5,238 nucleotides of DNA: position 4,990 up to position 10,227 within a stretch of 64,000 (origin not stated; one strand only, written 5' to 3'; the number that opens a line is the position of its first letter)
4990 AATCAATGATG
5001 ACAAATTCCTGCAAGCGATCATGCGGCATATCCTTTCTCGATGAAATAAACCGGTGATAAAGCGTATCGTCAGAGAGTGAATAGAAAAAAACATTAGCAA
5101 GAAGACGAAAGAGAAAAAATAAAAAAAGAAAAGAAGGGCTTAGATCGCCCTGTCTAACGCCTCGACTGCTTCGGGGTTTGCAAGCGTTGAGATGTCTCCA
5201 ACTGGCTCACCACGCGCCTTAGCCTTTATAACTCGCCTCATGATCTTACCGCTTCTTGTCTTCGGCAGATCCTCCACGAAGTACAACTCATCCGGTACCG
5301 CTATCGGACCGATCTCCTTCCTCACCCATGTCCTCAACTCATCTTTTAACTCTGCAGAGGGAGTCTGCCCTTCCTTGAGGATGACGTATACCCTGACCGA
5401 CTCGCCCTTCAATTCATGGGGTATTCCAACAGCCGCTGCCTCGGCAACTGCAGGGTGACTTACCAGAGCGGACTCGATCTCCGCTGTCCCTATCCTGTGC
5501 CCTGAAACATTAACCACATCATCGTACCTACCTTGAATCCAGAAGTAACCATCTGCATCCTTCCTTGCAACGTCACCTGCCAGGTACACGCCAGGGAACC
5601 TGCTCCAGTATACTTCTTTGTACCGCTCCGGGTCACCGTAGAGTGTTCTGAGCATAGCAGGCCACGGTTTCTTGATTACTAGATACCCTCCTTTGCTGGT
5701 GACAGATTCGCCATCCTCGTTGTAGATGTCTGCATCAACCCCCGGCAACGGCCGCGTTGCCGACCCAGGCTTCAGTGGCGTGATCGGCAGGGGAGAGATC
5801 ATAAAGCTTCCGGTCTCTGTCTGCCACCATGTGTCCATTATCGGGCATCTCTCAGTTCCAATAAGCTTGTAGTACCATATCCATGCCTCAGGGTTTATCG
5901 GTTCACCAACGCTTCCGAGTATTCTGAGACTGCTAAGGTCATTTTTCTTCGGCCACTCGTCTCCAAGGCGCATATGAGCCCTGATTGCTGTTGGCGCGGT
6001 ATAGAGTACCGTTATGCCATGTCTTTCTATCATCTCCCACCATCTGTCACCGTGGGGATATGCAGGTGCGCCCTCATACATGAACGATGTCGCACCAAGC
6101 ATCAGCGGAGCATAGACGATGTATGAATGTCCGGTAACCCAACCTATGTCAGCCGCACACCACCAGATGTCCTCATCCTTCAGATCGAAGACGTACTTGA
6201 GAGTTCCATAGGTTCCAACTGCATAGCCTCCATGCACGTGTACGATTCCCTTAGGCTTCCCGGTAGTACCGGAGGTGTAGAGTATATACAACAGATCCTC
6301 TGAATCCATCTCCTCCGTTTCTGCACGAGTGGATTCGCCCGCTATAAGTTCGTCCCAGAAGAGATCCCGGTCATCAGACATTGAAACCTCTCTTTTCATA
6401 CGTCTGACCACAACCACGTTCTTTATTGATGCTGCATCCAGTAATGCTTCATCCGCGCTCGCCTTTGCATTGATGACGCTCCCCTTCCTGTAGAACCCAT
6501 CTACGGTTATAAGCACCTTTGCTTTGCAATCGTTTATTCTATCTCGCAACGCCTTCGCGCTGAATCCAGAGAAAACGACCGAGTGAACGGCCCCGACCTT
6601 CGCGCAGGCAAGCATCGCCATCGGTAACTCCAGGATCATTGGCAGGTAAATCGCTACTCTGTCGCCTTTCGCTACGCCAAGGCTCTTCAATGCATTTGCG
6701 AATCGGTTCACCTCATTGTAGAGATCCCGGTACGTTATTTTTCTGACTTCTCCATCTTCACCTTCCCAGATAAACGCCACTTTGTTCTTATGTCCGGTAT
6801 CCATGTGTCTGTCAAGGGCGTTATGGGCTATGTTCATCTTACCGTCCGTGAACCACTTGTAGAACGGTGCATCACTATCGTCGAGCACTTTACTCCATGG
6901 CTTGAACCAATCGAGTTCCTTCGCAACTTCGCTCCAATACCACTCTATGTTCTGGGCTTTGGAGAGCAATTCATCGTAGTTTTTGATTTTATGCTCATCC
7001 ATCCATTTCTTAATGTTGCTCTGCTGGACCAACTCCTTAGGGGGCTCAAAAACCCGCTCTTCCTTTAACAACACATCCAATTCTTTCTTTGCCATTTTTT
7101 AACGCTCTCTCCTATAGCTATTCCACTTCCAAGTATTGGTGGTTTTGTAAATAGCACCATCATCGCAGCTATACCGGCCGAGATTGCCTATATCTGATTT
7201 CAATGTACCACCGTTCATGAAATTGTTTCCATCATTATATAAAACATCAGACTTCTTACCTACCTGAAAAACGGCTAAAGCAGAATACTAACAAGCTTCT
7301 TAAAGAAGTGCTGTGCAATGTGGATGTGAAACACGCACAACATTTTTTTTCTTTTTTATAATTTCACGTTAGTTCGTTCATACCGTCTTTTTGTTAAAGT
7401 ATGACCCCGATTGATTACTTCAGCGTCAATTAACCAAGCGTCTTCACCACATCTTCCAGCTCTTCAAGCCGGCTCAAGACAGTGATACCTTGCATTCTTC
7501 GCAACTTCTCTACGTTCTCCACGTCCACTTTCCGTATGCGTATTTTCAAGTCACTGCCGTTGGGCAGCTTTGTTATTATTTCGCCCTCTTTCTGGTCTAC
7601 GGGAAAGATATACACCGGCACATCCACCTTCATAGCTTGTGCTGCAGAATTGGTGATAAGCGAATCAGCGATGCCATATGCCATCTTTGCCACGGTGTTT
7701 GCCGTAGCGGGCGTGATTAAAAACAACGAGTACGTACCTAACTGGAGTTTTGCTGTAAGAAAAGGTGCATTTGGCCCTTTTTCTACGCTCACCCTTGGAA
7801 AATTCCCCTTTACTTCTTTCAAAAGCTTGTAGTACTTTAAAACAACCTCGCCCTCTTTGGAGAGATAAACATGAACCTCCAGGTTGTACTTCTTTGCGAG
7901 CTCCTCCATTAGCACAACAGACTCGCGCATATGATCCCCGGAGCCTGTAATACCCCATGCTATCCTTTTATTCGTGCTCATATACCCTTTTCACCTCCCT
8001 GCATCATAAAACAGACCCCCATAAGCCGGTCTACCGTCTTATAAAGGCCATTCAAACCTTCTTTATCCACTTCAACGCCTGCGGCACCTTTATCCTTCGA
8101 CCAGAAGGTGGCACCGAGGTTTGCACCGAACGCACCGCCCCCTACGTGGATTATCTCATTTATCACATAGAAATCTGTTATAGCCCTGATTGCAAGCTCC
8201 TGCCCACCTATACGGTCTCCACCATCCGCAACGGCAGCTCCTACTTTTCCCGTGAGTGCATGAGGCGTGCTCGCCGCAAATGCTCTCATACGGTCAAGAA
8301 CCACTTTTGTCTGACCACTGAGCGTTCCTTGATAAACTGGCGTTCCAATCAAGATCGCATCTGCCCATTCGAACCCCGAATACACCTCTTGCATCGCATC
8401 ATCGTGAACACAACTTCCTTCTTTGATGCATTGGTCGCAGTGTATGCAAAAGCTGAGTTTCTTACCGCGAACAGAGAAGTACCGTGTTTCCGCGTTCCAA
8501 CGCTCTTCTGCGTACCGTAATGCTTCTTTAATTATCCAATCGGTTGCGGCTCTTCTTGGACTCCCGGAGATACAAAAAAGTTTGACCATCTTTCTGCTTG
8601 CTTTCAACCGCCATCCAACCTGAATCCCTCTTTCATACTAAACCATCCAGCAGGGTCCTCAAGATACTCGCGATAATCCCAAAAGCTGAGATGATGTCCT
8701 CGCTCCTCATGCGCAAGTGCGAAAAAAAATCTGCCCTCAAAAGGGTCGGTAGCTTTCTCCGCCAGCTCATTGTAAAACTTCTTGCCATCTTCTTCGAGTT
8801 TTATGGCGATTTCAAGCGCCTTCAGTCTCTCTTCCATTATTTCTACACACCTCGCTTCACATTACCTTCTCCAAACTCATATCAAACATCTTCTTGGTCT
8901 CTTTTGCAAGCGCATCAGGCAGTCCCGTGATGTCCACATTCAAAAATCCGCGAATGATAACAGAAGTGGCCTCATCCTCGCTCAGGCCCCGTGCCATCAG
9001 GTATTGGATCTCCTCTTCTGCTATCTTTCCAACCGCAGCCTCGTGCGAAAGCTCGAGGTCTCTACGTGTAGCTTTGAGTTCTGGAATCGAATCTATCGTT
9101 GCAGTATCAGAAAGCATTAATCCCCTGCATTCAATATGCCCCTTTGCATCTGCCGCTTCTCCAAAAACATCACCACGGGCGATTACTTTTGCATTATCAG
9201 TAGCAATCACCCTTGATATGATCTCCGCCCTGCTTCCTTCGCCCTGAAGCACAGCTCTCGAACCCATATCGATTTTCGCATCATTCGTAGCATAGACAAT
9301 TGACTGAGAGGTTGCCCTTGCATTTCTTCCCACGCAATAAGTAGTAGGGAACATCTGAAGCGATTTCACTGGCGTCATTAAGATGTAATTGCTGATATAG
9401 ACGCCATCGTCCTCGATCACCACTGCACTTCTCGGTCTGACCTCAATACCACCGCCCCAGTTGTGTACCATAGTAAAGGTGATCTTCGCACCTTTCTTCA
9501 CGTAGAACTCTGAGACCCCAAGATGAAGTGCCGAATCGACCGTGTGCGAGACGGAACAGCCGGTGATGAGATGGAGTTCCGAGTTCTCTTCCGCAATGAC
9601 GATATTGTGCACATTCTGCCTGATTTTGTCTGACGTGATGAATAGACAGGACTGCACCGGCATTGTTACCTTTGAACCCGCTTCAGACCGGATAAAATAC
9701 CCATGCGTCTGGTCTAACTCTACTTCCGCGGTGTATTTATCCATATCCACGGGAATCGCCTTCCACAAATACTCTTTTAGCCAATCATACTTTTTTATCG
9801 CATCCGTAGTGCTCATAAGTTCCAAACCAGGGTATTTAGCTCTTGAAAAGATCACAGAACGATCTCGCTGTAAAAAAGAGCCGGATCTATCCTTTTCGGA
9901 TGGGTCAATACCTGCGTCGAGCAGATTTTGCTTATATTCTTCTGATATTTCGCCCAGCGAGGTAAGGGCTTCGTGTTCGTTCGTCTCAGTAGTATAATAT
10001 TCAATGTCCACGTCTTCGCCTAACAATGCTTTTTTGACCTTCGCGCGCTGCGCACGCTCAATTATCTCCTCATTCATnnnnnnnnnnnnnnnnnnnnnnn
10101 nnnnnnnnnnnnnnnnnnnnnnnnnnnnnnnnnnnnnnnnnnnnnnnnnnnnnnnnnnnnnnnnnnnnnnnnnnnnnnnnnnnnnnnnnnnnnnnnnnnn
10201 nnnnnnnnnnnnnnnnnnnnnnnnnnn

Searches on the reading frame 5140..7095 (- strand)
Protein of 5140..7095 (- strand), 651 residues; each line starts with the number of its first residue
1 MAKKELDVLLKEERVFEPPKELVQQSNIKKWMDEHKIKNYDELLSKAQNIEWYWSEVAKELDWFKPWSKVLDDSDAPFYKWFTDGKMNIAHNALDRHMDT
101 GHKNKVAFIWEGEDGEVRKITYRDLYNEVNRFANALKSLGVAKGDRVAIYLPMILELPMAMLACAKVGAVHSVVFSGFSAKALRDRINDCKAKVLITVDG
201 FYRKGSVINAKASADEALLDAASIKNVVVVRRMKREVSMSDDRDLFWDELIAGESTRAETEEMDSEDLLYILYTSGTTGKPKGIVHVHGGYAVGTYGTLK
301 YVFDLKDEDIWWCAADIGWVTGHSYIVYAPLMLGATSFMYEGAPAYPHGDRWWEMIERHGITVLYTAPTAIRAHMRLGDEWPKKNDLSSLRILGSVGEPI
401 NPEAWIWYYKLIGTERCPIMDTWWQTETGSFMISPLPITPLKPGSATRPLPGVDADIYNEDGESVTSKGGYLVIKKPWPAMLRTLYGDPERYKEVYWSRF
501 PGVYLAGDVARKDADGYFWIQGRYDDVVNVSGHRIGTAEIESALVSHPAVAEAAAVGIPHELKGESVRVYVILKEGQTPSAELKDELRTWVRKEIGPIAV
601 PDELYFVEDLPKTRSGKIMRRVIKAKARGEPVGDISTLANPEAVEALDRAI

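Call 88: search_protein_families(library=pfam, proteins=[window:5140-7095:-], max_evalue=0.00001)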
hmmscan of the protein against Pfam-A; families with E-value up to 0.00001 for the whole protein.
window:5140-7095:- (651 aa): 3 families
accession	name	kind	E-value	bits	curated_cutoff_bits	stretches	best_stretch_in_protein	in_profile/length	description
PF00501.34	AMP-binding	-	4.3e-92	309.3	29.9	1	101-478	7-378/384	AMP-binding enzyme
PF13193.12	AMP-binding_C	-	2e-30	106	24.5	1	539-617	1-76/76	AMP-binding enzyme C-terminal domain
PF16177.11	ACAS_N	-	7e-20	71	27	1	48-93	10-55/55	Acetyl-coenzyme A synthetase N-terminus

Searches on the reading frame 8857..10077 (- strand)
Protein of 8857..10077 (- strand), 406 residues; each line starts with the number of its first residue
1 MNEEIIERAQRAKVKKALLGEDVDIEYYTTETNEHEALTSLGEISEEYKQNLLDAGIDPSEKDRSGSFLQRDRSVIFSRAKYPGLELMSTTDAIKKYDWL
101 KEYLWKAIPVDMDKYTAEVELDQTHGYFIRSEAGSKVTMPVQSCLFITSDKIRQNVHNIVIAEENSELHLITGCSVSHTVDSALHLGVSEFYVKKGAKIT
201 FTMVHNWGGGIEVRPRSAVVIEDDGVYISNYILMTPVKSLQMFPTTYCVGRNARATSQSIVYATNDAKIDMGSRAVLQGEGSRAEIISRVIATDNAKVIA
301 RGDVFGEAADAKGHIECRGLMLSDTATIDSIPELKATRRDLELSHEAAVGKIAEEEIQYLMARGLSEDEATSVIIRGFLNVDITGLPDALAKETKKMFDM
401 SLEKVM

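Call 88: search_protein_families(library=pfam, proteins=[window:8857-10077:-], max_evalue=0.00001)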
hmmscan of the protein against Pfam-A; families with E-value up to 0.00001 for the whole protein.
window:8857-10077:- (406 aa): 1 family
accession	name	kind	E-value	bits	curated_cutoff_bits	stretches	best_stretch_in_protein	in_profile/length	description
PF01458.23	SUFBD_core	-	2.4e-48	165.1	27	1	148-378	4-232/232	SUF system FeS cluster assembly, SufBD core domain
